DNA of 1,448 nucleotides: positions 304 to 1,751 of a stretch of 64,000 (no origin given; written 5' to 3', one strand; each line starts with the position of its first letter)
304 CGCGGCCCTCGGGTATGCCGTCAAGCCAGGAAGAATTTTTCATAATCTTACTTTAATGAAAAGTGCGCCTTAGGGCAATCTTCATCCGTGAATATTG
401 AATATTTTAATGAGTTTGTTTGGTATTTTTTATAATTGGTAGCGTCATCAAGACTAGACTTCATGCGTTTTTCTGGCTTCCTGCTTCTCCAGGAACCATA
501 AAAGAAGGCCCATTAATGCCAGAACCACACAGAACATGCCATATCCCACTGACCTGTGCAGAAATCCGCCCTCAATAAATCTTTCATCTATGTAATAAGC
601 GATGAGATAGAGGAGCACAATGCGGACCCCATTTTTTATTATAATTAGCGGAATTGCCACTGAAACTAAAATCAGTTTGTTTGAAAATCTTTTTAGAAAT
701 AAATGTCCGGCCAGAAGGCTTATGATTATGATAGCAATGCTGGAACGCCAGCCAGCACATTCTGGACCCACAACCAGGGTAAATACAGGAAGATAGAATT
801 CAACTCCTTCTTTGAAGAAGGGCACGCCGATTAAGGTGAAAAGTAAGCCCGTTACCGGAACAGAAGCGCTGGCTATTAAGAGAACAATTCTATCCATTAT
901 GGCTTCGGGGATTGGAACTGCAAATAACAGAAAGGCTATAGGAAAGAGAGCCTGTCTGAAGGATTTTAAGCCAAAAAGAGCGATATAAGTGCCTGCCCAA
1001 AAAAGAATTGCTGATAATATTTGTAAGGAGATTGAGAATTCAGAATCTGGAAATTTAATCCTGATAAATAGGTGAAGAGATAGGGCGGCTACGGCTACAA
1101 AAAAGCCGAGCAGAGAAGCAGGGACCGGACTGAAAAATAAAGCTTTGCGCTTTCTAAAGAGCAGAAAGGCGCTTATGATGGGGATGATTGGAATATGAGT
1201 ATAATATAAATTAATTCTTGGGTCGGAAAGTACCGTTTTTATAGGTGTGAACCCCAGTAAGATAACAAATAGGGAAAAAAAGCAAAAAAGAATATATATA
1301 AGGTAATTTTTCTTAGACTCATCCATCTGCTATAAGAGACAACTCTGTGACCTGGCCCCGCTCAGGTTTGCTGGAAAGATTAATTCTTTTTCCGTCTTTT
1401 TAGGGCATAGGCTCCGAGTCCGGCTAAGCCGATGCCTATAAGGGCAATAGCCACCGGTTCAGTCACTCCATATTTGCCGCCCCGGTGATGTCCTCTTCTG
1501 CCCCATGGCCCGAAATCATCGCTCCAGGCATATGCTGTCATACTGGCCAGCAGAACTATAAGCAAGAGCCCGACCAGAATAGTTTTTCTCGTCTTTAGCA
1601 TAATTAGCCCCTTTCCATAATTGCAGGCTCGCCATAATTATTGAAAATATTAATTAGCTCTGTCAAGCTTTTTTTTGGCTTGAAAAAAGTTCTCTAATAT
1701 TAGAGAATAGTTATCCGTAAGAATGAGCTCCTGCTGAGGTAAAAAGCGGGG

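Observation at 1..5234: Compact divergent exosortase locus: one mini-substrate, an exosortase and a membrane acyltransferase facing an acyltransferase-ACP-ligase-NadE-like operon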

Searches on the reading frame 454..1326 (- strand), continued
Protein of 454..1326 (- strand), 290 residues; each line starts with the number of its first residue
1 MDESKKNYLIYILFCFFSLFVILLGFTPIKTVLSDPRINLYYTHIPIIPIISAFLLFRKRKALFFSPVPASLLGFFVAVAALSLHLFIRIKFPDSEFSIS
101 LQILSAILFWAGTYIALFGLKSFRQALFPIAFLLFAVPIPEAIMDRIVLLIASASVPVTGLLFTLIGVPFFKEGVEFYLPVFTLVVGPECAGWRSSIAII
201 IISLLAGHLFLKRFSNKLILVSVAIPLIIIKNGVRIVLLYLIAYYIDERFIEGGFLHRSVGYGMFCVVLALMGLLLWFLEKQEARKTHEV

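Call 63: search_protein_families(library=ncbifam, proteins=[L027:8165-9748:+, L070:4469-6067:+, L027:4726-6723:+, L027:7896-8144:+, L027:1392-1892:+, L016:11327-12895:-, L005:7459-9042:+, L070:1810-2883:+, L027:11039-12700:+], max_evalue=1e-10)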
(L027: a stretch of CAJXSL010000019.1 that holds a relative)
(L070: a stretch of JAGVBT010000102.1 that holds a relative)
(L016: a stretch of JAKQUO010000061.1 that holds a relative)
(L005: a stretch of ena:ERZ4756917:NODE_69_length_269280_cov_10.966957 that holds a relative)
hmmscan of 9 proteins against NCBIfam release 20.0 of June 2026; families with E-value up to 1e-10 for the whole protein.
L027:8165-9748:+ (527 aa): 103 families (the best 25 are shown)
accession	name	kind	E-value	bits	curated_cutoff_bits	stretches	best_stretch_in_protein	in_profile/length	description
NF004837.0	PRK06187.1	subfamily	2.4e-104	349.5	476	1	12-515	9-517/531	long-chain-fatty-acid--CoA ligase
TIGR03098.1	ligase_PEP_1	hypoth_equivalog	3.6e-103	345.8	592.35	1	12-515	1-513/517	acyl-CoA ligase (AMP-forming), exosortase A system-associated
NF006182.0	PRK08316.1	subfamily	3.9e-83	279.7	663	1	8-511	8-508/523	fatty acyl-CoA synthetase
NF052269.1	Staph_lig_FadD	equivalog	1.9e-73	247.5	650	1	15-523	4-496/499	long-chain-fatty-acid--CoA ligase FadD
NF006181.0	PRK08314.1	subfamily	5.4e-73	246.1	705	1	13-512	26-546/563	long-chain-fatty-acid--CoA ligase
NF005702.0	PRK07514.1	subfamily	6.6e-73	245.8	558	1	17-513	9-493/506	malonyl-CoA synthase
NF002966.0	PRK03640.1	equivalog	3.6e-71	240.2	556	1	14-517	5-477/483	o-succinylbenzoate--CoA ligase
NF004511.1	PRK05852.1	equivalog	3.1e-70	237.2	650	1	14-515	2-499/505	FadD7 family fatty acid--CoA ligase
NF009233.0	PRK12583.1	subfamily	1.3e-69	235.1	832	1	166-516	195-546/558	fatty acid CoA ligase family protein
TIGR01733.1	AA-adenyl-dom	subfamily_domain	1.5e-69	234.8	317.4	1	38-452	1-409/409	amino acid adenylation domain-containing protein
NF005307.0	PRK06839.1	equivalog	2.8e-69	234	748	1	13-518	4-491/496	o-succinylbenzoate--CoA ligase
NF004758.0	PRK06087.1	equivalog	4.4e-68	230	736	1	18-515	31-530/548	medium-chain fatty-acid--CoA ligase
NF005676.0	PRK07470.1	equivalog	1.7e-67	228.3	774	1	14-515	23-524/544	acyl-CoA synthetase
NF006572.0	PRK09088.1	equivalog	2.8e-65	220.9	696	1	21-515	11-482/491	acyl-CoA synthetase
NF005801.1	PRK07656.1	equivalog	1.4e-64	218.6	657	1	13-513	3-496/500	FadD3 family acyl-CoA ligase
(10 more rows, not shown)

L070:4469-6067:+ (532 aa): 104 families (the best 25 are shown)
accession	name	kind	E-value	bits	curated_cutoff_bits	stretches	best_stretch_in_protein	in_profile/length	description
TIGR03098.1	ligase_PEP_1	hypoth_equivalog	8.9e-148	492.9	592.35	1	2-531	1-514/517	acyl-CoA ligase (AMP-forming), exosortase A system-associated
NF004837.0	PRK06187.1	subfamily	2.2e-119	399.1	476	1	2-531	9-518/531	long-chain-fatty-acid--CoA ligase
NF006182.0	PRK08316.1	subfamily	8.2e-98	328.1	663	2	179-531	166-513/523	fatty acyl-CoA synthetase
NF006181.0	PRK08314.1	subfamily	1.3e-90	304.3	705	1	3-530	26-549/563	long-chain-fatty-acid--CoA ligase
NF005801.1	PRK07656.1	equivalog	5.6e-85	285.9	657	1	6-531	6-499/500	FadD3 family acyl-CoA ligase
TIGR01733.1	AA-adenyl-dom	subfamily_domain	5.7e-85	285.6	317.4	2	175-466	111-409/409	amino acid adenylation domain-containing protein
NF052269.1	Staph_lig_FadD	equivalog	6.6e-83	278.7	650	2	184-531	150-489/499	long-chain-fatty-acid--CoA ligase FadD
NF009233.0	PRK12583.1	subfamily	5.8e-81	272.6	832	1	6-530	23-545/558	fatty acid CoA ligase family protein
NF005702.0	PRK07514.1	subfamily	1.9e-78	264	558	2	184-531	157-496/506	malonyl-CoA synthase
NF005463.0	PRK07059.1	subfamily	2.7e-78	263.7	869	1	3-531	25-552/557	long-chain-fatty-acid--CoA ligase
NF005307.0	PRK06839.1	equivalog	5.8e-78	262.7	748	1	5-531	6-489/496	o-succinylbenzoate--CoA ligase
NF005220.0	PRK06710.1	equivalog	9e-77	258.4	1116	1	3-531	26-549/563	long-chain-fatty-acid--CoA ligase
NF006523.0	PRK08974.1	equivalog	1.5e-76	257.7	884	1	5-531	27-549/561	long-chain-fatty-acid--CoA ligase FadD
NF004114.0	PRK05605.1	equivalog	4.3e-76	256.4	766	1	3-529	36-563/575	long-chain-fatty-acid--CoA ligase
NF004229.0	PRK05677.1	subfamily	7.9e-76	255.7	879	1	4-530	27-550/563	long-chain-fatty-acid--CoA ligase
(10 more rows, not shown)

L027:4726-6723:+ (665 aa): 9 families
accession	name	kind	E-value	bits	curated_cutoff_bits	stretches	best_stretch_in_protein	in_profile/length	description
TIGR01536.1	asn_synth_AEB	equivalog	1.6e-146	489.3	267.1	1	2-565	1-517/517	asparagine synthase (glutamine-hydrolyzing)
TIGR03108.1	eps_aminotran_1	hypoth_equivalog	7.3e-123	411.4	816.9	1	1-605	1-600/628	XrtA/PEP-CTERM system amidotransferase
TIGR03104.1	trio_amidotrans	equivalog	3e-109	365.9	570.1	2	1-379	1-385/589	N-acetylglutaminylglutamine amidotransferase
NF006949.0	PRK09431.1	equivalog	6.5e-96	322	499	3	1-168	1-169/554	asparagine synthase B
NF033535.1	lass_lactam_cya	exception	1.6e-74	251.7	525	1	1-387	1-393/668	lasso peptide isopeptide bond-forming cyclase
NF033561.1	macrolact_Ik_Al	subfamily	1.3e-15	57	300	0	125-372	84-332/561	albusnodin/ikarugamycin family macrolactam cyclase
NF001484.0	PRK00331.1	subfamily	1.4e-14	53.4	381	1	61-179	87-213/601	isomerizing glutamine--fructose-6-phosphate transaminase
TIGR01134.1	purF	equivalog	2.7e-14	53.4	350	1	40-174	63-209/432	amidophosphoribosyltransferase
TIGR01135.1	glmS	equivalog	1.8e-13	49.9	418.05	1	61-182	86-215/607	glutamine--fructose-6-phosphate transaminase (isomerizing)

L027:7896-8144:+ (82 aa): 2 families
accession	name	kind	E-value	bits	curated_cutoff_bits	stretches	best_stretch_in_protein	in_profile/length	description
NF052616.1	ACP_for_OlsHI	equivalog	1.3e-14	54.3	130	1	1-81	1-82/83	ornithine lipid biosynthesis acyl carrier protein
NF058660.1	cispen_ACP_AmcB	equivalog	2.3e-11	43.7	80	1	20-79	19-78/80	cispentacin biosynthesis acyl carrier protein AmcB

L027:1392-1892:+ (166 aa): 12 families
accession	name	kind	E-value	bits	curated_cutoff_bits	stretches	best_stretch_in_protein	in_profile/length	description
NF058585.1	HptprglPActTf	PfamEq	1.3e-18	67.2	300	1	30-131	53-150/172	heptaprenylglyceryl phosphate O-acetyltransferase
NF000311.1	Vat_ABCDEFH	equivalog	7.5e-14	51.8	300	0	87-131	110-154/201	Vat family streptogramin A O-acetyltransferase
NF041874.1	EPS_EpsC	equivalog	8.8e-14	51.6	150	1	23-129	52-155/168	serine O-acetyltransferase EpsC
TIGR03308.1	phn_thr-fam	hypoth_equivalog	5.1e-13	49.3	201.65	1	86-131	107-152/204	phosphonate metabolim protein, transferase hexapeptide repeat family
TIGR03570.1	NeuD_NnaD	subfamily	1.7e-12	47.3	160.8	1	24-130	91-196/202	NeuD/PglB/VioB family sugar acetyltransferase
NF000490.1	chloram_CatB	equivalog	8e-12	44.9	350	0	87-135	110-158/210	type B chloramphenicol O-acetyltransferase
NF007797.0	PRK10502.1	subfamily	9.2e-12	45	192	1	33-133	73-172/183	WcaF family extracellular polysaccharide biosynthesis acetyltransferase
NF000101.1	stregram_VatA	exception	1.3e-11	44.6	450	0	86-131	117-162/219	streptogramin A O-acetyltransferase Vat(A)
NF033468.1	stregram_VatI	exception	3.7e-11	43.2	415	0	87-133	112-158/208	streptogramin A O-acetyltransferase Vat(I)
NF007240.0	PRK09677.1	equivalog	4.5e-11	42.6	243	0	31-129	84-172/192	putative lipopolysaccharide biosynthesis O-acetyl transferase WbbJ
NF007076.0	PRK09527.1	equivalog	5.8e-11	42.2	347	0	33-127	76-171/203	galactoside O-acetyltransferase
NF000147.1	stregram_VatF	exception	9e-11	41.7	400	0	87-132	120-165/221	streptogramin A O-acetyltransferase Vat(F)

L016:11327-12895:- (522 aa): 104 families (the best 25 are shown)
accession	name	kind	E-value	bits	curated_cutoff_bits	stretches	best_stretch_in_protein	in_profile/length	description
NF004837.0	PRK06187.1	subfamily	6e-120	401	476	1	7-522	10-519/531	long-chain-fatty-acid--CoA ligase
TIGR03098.1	ligase_PEP_1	hypoth_equivalog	5.8e-116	388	592.35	1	7-518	2-511/517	acyl-CoA ligase (AMP-forming), exosortase A system-associated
NF006182.0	PRK08316.1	subfamily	9.7e-103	344.4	663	1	6-522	12-514/523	fatty acyl-CoA synthetase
NF009233.0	PRK12583.1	subfamily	2.5e-89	300.2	832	2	179-522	202-547/558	fatty acid CoA ligase family protein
NF005307.0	PRK06839.1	equivalog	3.5e-88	296.4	748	2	182-521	153-489/496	o-succinylbenzoate--CoA ligase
NF005702.0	PRK07514.1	subfamily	4.3e-87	292.6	558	2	178-522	157-497/506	malonyl-CoA synthase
NF006181.0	PRK08314.1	subfamily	1.5e-86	290.9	705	2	179-518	205-547/563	long-chain-fatty-acid--CoA ligase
NF005857.1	PRK07786.1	exception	1.9e-83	280.7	733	2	174-522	162-509/513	fatty-acid--CoA ligase FadD5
NF005220.0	PRK06710.1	equivalog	1.1e-81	274.7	1116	2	179-519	207-547/563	long-chain-fatty-acid--CoA ligase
NF052269.1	Staph_lig_FadD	equivalog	1.6e-81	274.1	650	1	177-521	149-489/499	long-chain-fatty-acid--CoA ligase FadD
NF005801.1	PRK07656.1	equivalog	3e-81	273.5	657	1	9-522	5-500/500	FadD3 family acyl-CoA ligase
NF002966.0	PRK03640.1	equivalog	1e-80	271.7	556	1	180-521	143-476/483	o-succinylbenzoate--CoA ligase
NF004114.0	PRK05605.1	equivalog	1.5e-79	267.8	766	2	178-521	221-565/575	long-chain-fatty-acid--CoA ligase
NF006523.0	PRK08974.1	equivalog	5.5e-78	262.5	884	1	177-522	205-550/561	long-chain-fatty-acid--CoA ligase FadD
NF005463.0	PRK07059.1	subfamily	7.4e-78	262.3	869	2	178-522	204-553/557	long-chain-fatty-acid--CoA ligase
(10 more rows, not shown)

L005:7459-9042:+ (527 aa): 105 families (the best 25 are shown)
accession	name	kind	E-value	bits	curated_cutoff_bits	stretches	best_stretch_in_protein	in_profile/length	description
TIGR03098.1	ligase_PEP_1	hypoth_equivalog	4.1e-125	418.2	592.35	1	8-517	1-516/517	acyl-CoA ligase (AMP-forming), exosortase A system-associated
NF004837.0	PRK06187.1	subfamily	7.6e-98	328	476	1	7-521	8-524/531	long-chain-fatty-acid--CoA ligase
NF006182.0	PRK08316.1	subfamily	4.4e-88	296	663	1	9-522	13-520/523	fatty acyl-CoA synthetase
TIGR01733.1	AA-adenyl-dom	subfamily_domain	2e-82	277.2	317.4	1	34-450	1-409/409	amino acid adenylation domain-containing protein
NF006181.0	PRK08314.1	subfamily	1.1e-71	241.9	705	1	12-522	29-557/563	long-chain-fatty-acid--CoA ligase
NF005702.0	PRK07514.1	subfamily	2.7e-71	240.5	558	1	29-522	26-503/506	malonyl-CoA synthase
NF005801.1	PRK07656.1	equivalog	2.9e-67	227.4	657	1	13-516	7-500/500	FadD3 family acyl-CoA ligase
NF004114.0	PRK05605.1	equivalog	4.9e-67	226.5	766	1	147-521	196-571/575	long-chain-fatty-acid--CoA ligase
NF005307.0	PRK06839.1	equivalog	3.8e-66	223.7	748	1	11-519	6-493/496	o-succinylbenzoate--CoA ligase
NF004282.0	PRK05691.1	subfamily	1.3e-64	217.2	4090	2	168-516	3869-4223/4334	non-ribosomal peptide synthase/polyketide synthase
NF002966.0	PRK03640.1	equivalog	9e-64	215.8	556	1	11-521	6-482/483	o-succinylbenzoate--CoA ligase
NF005220.0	PRK06710.1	equivalog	1.1e-63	215.2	1116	2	166-520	204-554/563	long-chain-fatty-acid--CoA ligase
NF004511.1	PRK05852.1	equivalog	3.6e-63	213.9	650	1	13-518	5-503/505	FadD7 family fatty acid--CoA ligase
NF009233.0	PRK12583.1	subfamily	7.5e-63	212.8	832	1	169-520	202-551/558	fatty acid CoA ligase family protein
NF005676.0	PRK07470.1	equivalog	4e-62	210.5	774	1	12-520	25-530/544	acyl-CoA synthetase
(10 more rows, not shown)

L070:1810-2883:+ (357 aa): 1 family
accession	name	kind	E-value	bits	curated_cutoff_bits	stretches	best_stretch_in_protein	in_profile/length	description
TIGR03573.1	WbuX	subfamily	1.6e-44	152.7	203.2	1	7-338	1-313/344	N-acetyl sugar amidotransferase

L027:11039-12700:+ (553 aa): 10 families
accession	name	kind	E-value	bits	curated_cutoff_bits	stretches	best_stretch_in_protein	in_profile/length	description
TIGR03025.1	EPS_sugtrans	subfamily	3.8e-101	339.5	295.55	1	152-553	61-445/445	exopolysaccharide biosynthesis polyprenyl glycosylphosphotransferase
TIGR03023.1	WcaJ_sugtrans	equivalog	8.5e-85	285.7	410.75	1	160-553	73-453/453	undecaprenyl-phosphate glucose phosphotransferase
TIGR03022.1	WbaP_sugtrans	subfamily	4.8e-78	263.4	403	1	145-553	58-456/456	undecaprenyl-phosphate galactose phosphotransferase WbaP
NF041877.1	EPS_EpsZ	equivalog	2.9e-58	197.6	800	1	200-552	117-458/459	exopolysaccharide biosynthesis polyisoprenyl-phosphate hexose-1-phosphate transferase EpsZ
TIGR03013.1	EpsB_2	subfamily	2e-56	192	393.35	1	123-552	27-442/443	TIGR03013 family XrtA/PEP-CTERM system glycosyltransferase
NF052601.1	undeca_RfbP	equivalog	5.3e-56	189.6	330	1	349-552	43-243/244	undecaprenyl-phosphate galactose phosphotransferase family protein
NF011751.0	PRK15204.1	equivalog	3.8e-43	147.8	907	1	342-553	273-476/476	undecaprenyl-phosphate galactose phosphotransferase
NF007518.0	PRK10124.1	equivalog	4.1e-42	144.5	684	1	177-553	111-464/464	undecaprenyl-phosphate glucose phosphotransferase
NF050817.1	PolSacchBiosHfsE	equivalog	1.2e-28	100.1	750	1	350-551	271-464/467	polysaccharide biosynthesis protein HfsE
NF045514.1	glycotran_HepC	equivalog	6.3e-24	84.5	140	1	337-480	103-212/220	heterocyst development glycosyltransferase HepC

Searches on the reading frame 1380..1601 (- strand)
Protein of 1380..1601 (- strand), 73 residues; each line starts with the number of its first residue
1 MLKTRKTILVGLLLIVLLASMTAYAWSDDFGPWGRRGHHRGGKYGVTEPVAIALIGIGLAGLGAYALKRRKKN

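Call 6: search_protein_families(library=ncbifam, proteins=[window:1380-1601:-], max_evalue=0.01)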
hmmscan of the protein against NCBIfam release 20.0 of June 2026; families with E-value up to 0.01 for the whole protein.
window:1380-1601:- (73 aa): 7 families
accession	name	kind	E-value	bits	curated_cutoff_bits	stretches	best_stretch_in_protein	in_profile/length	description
TIGR01167.1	LPXTG_anchor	domain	2.2e-05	24.9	15.9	1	47-73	8-34/34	LPXTG cell wall anchor domain-containing protein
NF038125.1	PEP_CTERM_THxN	subfamily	0.0012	18.4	85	1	46-66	223-243/246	THxN family PEP-CTERM protein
NF033846.1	Rumino_NPXTG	domain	0.0013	18.9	23.5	1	50-71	9-30/30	NPXTG-anchored protein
NF041538.1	PEP_EDSA_1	subfamily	0.0019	17.9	100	1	46-69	284-305/307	EDSAP-1 family PEP-CTERM protein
TIGR04145.2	Firmicu_CTERM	equivalog_domain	0.0041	17.1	50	1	45-73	163-191/191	Firmicu-CTERM sorting domain-containing protein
TIGR02595.1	PEP_CTERM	domain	0.0051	17.6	16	1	48-72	3-24/24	PEP-CTERM sorting domain-containing protein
NF033554.9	floc_PepA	equivalog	0.0052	16.6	80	1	48-70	239-259/261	flocculation-associated PEP-CTERM protein PepA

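Call 7: search_protein_families(library=pfam, proteins=[window:1380-1601:-], max_evalue=0.01)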
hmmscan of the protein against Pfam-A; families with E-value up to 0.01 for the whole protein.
window:1380-1601:- (73 aa): 0 families

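Call 56: find_homologous_proteins(query=window:1380-1601:-, max_evalue=0.001)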
Query window:1380-1601:- (73 aa): 8 proteins with E <= 0.001 among 17 candidates.
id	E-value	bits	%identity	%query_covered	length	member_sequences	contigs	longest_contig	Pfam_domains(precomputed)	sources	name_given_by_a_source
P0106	1.0e-40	154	100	100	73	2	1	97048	-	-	-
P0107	3.0e-30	121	78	100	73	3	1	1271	-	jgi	jgi:LPXTG-motif cell wall-anchored protein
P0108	4.3e-28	114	70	100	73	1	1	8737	-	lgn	-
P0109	1.8e-27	112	77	100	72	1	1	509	-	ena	-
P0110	4.0e-24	102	83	74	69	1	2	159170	-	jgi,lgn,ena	-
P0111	7.1e-24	101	76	70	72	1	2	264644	-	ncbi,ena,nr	ncbi:MAG: LPXTG cell wall anchor domain-containing protein [Candidatus Saccharicenans sp.]|nr:LPXTG 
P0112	3.9e-23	99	78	74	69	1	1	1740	-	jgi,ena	-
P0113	1.2e-22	97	73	100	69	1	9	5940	-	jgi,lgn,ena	jgi:hypothetical protein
